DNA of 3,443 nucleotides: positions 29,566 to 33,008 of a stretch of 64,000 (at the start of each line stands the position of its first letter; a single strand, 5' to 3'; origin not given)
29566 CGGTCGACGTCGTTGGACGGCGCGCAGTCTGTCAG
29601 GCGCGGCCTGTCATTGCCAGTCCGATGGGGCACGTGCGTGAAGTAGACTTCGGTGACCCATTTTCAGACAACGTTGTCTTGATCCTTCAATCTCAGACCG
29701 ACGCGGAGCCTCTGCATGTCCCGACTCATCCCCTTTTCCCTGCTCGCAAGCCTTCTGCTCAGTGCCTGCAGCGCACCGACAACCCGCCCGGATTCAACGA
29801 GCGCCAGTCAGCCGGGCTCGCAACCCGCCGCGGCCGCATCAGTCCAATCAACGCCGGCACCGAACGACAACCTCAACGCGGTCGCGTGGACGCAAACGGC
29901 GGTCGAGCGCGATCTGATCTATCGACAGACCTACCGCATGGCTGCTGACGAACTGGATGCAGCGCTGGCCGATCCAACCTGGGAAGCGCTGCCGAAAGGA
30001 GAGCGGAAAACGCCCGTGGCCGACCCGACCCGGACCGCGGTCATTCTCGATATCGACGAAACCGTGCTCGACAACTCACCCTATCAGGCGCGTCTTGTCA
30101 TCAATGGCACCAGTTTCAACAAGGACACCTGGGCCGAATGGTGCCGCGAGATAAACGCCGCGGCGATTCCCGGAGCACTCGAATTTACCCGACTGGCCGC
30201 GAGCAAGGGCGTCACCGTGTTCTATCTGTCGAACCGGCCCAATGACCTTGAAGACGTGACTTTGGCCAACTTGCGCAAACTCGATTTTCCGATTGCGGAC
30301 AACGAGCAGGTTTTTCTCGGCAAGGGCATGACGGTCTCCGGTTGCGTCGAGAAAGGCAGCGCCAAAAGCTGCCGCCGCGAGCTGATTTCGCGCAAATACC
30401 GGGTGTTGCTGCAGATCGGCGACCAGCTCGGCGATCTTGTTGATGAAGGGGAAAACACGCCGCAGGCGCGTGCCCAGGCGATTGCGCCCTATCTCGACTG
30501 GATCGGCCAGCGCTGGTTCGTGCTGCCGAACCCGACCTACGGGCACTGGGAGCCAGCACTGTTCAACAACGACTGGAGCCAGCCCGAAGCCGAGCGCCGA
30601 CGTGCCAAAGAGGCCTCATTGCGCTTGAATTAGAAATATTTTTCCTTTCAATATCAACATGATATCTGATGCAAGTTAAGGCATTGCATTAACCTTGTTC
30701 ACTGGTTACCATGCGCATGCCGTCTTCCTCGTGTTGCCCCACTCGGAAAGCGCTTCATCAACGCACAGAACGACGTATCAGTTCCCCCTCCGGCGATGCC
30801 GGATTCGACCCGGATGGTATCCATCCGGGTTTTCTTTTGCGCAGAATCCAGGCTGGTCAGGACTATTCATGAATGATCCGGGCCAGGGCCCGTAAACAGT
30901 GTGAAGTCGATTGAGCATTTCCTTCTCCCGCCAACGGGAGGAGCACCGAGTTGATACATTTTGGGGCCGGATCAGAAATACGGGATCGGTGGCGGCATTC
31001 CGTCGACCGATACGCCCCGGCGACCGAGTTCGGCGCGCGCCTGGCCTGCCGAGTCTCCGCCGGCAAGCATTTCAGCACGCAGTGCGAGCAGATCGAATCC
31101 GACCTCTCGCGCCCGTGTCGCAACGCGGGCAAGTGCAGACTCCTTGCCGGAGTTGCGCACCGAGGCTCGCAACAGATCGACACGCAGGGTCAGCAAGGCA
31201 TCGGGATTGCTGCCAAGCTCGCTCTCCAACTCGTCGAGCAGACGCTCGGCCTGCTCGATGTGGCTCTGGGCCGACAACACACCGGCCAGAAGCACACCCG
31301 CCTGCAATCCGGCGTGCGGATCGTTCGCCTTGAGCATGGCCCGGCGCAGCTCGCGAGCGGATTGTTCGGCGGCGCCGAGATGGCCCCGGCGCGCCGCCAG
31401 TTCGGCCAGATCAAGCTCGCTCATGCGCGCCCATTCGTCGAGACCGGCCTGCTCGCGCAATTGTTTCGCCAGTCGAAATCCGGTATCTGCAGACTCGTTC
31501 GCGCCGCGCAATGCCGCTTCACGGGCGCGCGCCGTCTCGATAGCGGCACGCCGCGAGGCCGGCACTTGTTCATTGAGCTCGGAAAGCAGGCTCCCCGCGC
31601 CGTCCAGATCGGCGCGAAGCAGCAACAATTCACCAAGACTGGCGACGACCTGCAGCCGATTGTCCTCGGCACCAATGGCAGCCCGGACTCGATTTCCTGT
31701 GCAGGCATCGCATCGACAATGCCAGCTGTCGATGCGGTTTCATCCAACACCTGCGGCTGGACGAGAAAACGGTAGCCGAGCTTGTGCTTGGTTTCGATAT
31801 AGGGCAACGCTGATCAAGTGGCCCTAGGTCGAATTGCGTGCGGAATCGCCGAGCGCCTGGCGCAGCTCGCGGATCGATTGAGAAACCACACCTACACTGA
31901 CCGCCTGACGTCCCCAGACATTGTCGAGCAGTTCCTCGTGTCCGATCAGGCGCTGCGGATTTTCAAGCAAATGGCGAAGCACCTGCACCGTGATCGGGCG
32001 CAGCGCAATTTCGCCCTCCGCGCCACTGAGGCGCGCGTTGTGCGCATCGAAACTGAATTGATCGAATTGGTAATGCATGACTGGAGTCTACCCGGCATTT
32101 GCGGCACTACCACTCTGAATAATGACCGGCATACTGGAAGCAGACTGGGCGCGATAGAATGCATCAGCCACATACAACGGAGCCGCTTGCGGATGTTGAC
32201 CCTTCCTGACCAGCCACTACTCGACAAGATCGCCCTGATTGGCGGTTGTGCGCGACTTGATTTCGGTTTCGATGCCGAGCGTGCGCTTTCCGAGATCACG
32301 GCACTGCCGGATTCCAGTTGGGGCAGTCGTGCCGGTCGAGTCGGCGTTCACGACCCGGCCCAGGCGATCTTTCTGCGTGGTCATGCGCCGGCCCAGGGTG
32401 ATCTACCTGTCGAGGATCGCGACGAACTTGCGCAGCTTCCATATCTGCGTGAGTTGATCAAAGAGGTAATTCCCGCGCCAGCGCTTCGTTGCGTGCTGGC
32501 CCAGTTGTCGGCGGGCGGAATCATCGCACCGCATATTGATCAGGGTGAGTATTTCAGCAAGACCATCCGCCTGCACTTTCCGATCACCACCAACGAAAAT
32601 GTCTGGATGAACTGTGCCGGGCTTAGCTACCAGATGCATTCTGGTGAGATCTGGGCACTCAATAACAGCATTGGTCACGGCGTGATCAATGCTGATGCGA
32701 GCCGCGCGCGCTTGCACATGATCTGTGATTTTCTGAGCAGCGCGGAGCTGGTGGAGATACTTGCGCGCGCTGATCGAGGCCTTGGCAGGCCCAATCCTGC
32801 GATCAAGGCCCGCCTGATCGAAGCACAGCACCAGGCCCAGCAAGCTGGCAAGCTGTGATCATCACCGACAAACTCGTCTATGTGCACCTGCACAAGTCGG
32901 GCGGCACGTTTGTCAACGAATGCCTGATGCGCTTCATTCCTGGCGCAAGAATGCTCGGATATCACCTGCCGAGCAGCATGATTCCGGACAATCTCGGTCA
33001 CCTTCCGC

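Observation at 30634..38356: Accessory island with two hydroxylase + sulfotransferase pairings: a candidate hydroxylate-then-sulfate modification system of unknown substrate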

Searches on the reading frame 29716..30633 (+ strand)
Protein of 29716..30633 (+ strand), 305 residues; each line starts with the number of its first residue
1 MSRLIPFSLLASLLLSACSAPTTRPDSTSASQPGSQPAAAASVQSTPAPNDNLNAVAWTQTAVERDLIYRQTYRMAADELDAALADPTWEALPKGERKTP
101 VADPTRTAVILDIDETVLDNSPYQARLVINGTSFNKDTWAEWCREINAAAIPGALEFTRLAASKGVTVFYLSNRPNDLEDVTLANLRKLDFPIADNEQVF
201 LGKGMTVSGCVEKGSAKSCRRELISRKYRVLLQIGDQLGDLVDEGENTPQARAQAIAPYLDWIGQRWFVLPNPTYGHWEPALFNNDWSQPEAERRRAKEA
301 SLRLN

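Call 3: search_protein_families(library=pfam, proteins=[window:29716-30633:+], max_evalue=0.01)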
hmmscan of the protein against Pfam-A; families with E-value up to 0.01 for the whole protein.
window:29716-30633:+ (305 aa): 2 families
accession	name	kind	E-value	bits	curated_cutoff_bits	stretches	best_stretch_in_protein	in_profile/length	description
PF03767.20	Acid_phosphat_B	-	3.7e-41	141.5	27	1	104-278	75-230/230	HAD superfamily, subfamily IIIB (Acid phosphatase)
PF13344.12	Hydrolase_6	-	3.6e-06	27.4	27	1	149-206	14-70/101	Haloacid dehalogenase-like hydrolase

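Call 4: search_protein_families(library=ncbifam, proteins=[window:29716-30633:+], max_evalue=0.01)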
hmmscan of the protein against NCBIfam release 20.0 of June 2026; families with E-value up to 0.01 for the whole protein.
window:29716-30633:+ (305 aa): 3 families
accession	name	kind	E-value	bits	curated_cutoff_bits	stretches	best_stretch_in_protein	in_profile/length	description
TIGR01533.1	lipo_e_P4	equivalog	1.2e-60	205.1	216.05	1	8-302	12-270/273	5'-nucleotidase, lipoprotein e(P4) family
TIGR01675.1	plant-AP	equivalog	6.5e-16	58.3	264.3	1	103-246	74-214/229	plant acid phosphatase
TIGR01680.1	Veg_Stor_Prot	equivalog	4.6e-14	52.6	375.8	1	107-250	98-237/270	vegetative storage protein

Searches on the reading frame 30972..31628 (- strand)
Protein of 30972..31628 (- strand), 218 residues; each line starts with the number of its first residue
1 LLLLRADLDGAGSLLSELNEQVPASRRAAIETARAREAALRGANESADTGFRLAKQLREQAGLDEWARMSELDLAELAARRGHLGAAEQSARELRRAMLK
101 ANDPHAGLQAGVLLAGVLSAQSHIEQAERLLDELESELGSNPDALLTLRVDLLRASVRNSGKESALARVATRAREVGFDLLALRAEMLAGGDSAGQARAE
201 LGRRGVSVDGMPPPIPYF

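Call 3: search_protein_families(library=pfam, proteins=[window:30972-31628:-], max_evalue=0.01)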
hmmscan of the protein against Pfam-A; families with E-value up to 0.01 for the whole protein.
window:30972-31628:- (218 aa): 2 families
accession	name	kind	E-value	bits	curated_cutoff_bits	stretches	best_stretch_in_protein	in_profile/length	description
PF09976.15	TPR_21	-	0.0003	21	25.5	1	44-135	52-140/193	Tetratricopeptide repeat-like domain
PF17874.7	TPR_MalT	-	0.0041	16.9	45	1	38-136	94-189/336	MalT-like TPR region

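Call 4: search_protein_families(library=ncbifam, proteins=[window:30972-31628:-], max_evalue=0.01)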
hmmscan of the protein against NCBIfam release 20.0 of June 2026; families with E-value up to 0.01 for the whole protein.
window:30972-31628:- (218 aa): 0 families

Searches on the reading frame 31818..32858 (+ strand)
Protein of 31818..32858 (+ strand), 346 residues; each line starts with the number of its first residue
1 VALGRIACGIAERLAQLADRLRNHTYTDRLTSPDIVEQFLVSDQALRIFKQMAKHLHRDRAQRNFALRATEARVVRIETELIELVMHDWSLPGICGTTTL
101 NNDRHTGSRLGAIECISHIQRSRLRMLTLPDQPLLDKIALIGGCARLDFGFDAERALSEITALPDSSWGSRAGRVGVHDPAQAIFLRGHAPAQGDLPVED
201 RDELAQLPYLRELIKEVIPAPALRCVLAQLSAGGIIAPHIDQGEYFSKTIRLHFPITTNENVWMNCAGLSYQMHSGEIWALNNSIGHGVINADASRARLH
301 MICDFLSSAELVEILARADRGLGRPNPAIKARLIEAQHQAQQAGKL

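Call 3: search_protein_families(library=pfam, proteins=[window:31818-32858:+], max_evalue=0.01)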
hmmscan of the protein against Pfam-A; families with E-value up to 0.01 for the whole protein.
window:31818-32858:+ (346 aa): 1 family
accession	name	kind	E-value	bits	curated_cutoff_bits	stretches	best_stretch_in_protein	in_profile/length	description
PF05118.21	Asp_Arg_Hydrox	-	6.1e-12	46.1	22.6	1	201-306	50-155/157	Aspartyl/Asparaginyl beta-hydroxylase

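Call 4: search_protein_families(library=ncbifam, proteins=[window:31818-32858:+], max_evalue=0.01)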
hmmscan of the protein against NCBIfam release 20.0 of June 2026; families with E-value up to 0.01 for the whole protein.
window:31818-32858:+ (346 aa): 1 family
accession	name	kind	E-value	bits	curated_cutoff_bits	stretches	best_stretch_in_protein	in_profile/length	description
TIGR04531.1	nonproteo_OH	subfamily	6.5e-11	42.1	300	1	205-315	71-180/277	putative nonproteinogenic amino acid hydroxylase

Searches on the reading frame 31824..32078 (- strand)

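Call 3: search_protein_families(library=pfam, proteins=[window:31824-32078:-], max_evalue=0.01)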
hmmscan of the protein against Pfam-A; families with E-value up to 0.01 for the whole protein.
window:31824-32078:- (84 aa): 1 family
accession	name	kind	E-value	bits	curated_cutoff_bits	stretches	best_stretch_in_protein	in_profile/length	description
PF00486.34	Trans_reg_C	-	5.1e-11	42.9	26.2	1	23-81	3-62/77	Transcriptional regulatory protein, C terminal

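Call 4: search_protein_families(library=ncbifam, proteins=[window:31824-32078:-], max_evalue=0.01)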
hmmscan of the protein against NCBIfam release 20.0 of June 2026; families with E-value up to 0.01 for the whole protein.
window:31824-32078:- (84 aa): 20 families
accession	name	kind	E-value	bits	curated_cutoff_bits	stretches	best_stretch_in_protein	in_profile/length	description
NF007540.1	PRK10153.1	equivalog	1.2e-11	44.2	400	1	14-83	17-86/516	lysine decarboxylation/transport transcriptional activator CadC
TIGR02154.1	PhoB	equivalog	3.4e-09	36.4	296.2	1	4-80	133-210/226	phosphate regulon transcriptional regulator PhoB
NF007820.0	PRK10529.1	equivalog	1.5e-06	27.8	325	1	4-76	130-203/225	two-component system response regulator KdpE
NF033117.2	vanR_ACDEGLN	exception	2.6e-06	27.2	350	1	11-82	141-211/226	VanR-ABDEGLN family response regulator transcription factor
NF040689.1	MtrAB_MtrA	equivalog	2.7e-06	26.9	300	1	8-77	129-199/219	MtrAB system response regulator MtrA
NF007546.0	PRK10161.1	equivalog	3.4e-06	26.8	471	1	7-81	136-211/229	phosphate response regulator transcription factor PhoB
NF045914.1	RespRegNblR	equivalog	7.2e-06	25.7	300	1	2-76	131-206/228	response regulator transcription factor NblR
NF053854.1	RespRegPhoBBctds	equivalog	9.5e-06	25.1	270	1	3-81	133-212/225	two-component system response regulator PhoB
NF041734.1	resp_reg_RppA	equivalog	1.9e-05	24.1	250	1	13-79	144-211/229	two-component system response regulator RppA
NF009037.0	PRK12370.1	equivalog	4e-05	22.2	589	1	3-78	14-88/553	HilA/EilA family virulence transcriptional regulator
NF045944.1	ResRegRpaBCyano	equivalog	5e-05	22.8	330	1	4-83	132-214/229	response regulator transcription factor RpaB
NF008296.0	PRK11083.1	equivalog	7.9e-05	22.2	273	1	4-76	132-205/228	two-component system response regulator CreB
NF000404.1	vanR-D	exception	0.0002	20.9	500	1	11-83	146-217/232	vancomycin resistance response regulator transcription factor VanR-D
NF008378.0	PRK11173.1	equivalog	0.00078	18.8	334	1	2-76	136-212/238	two-component system response regulator ArcA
NF000401.1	vanR-A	exception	0.0008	18.9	500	1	20-82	151-215/231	vancomycin resistance response regulator transcription factor VanR-A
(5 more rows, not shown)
